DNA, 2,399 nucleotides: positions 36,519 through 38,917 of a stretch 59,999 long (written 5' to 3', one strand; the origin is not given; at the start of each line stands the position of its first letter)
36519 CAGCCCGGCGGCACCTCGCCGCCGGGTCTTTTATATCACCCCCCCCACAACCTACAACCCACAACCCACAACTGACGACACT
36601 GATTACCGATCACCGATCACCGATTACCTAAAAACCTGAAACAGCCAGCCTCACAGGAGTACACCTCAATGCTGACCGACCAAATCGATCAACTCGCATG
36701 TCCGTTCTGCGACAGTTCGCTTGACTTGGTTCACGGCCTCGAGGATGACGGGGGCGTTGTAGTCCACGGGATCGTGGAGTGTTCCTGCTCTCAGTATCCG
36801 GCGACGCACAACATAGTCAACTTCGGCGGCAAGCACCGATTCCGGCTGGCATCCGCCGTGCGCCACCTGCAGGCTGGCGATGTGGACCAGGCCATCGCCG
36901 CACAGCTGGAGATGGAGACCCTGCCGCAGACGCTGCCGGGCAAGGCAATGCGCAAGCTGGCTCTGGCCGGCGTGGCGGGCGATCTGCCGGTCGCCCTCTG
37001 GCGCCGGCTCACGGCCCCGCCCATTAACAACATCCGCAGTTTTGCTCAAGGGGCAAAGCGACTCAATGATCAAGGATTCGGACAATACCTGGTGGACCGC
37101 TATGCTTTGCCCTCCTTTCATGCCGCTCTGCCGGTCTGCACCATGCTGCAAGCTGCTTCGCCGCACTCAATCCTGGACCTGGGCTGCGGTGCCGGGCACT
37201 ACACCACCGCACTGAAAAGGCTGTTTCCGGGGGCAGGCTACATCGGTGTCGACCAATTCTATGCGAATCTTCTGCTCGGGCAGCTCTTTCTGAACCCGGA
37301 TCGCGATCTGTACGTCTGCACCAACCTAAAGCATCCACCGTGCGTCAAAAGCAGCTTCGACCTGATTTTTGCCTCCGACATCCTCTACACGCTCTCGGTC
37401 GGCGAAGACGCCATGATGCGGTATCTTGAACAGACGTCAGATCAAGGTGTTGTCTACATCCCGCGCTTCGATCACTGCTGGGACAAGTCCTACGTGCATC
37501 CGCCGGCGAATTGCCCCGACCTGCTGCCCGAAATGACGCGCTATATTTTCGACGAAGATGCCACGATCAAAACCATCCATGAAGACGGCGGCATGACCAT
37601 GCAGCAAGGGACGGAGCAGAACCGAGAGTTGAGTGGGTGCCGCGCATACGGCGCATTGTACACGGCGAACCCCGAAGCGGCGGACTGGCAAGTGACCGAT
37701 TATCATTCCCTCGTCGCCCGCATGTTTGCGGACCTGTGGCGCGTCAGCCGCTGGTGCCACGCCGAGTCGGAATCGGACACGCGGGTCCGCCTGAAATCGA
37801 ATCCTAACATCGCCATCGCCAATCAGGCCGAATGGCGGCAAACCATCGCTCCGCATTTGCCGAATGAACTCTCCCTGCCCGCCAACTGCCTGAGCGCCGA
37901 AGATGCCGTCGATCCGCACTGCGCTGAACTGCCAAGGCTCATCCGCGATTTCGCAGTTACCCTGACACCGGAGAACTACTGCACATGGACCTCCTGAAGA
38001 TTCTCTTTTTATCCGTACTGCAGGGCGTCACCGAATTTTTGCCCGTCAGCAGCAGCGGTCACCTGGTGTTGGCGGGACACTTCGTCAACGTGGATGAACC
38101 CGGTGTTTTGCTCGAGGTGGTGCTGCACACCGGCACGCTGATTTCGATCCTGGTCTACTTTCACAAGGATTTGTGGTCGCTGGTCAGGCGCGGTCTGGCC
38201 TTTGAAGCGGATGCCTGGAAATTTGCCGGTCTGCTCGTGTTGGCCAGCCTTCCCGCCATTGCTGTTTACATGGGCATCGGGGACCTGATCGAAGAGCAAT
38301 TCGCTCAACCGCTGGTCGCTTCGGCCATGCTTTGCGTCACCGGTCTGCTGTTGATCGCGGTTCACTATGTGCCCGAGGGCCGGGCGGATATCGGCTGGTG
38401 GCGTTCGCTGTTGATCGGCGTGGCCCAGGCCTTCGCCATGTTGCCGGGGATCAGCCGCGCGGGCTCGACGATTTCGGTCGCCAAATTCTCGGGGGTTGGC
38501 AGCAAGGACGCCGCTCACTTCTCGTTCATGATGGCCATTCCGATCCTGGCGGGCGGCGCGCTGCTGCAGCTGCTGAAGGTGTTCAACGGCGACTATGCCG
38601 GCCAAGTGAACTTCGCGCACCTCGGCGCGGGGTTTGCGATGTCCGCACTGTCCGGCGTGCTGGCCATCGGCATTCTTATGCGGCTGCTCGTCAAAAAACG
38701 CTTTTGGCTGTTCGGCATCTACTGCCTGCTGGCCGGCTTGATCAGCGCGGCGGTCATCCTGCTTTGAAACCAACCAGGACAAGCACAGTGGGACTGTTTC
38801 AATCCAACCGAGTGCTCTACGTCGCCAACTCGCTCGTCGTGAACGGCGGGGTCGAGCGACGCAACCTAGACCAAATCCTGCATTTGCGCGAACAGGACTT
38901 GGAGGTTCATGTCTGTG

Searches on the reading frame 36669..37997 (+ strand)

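Call 9: search_protein_families(library=pfam, proteins=[window:36669-37997:+], max_evalue=0.001)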
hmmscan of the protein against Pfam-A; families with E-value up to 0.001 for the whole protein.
window:36669-37997:+ (442 aa): 5 families
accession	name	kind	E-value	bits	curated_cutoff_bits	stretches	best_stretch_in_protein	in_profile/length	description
PF08242.18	Methyltransf_12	-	1.1e-06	29.8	30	1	169-248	1-84/98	Methyltransferase domain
PF08241.18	Methyltransf_11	-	1.5e-06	29.1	21.2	1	169-249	1-80/95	Methyltransferase domain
PF13649.12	Methyltransf_25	-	4.2e-06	27.8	27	1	168-244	1-79/97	Methyltransferase domain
PF13847.12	Methyltransf_31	-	2e-05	24.8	27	1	167-196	6-36/145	Methyltransferase domain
PF13489.12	Methyltransf_23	-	0.00024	21.3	27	1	162-265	20-117/164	Methyltransferase domain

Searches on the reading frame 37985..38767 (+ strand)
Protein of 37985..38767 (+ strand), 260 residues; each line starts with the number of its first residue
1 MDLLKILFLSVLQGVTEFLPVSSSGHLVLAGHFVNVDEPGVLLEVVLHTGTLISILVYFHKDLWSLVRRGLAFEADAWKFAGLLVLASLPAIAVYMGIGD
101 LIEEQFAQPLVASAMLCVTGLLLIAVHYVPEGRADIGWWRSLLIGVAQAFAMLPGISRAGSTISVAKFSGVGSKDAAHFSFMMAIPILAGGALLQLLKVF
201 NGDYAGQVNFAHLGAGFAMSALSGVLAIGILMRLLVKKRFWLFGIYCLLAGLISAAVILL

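Call 9: search_protein_families(library=pfam, proteins=[window:37985-38767:+], max_evalue=0.001)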
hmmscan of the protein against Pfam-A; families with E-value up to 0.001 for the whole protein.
window:37985-38767:+ (260 aa): 1 family
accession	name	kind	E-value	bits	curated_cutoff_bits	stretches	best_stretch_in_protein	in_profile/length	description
PF02673.24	BacA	-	2.7e-65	221.1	33.4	1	7-253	2-257/257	Bacitracin resistance protein BacA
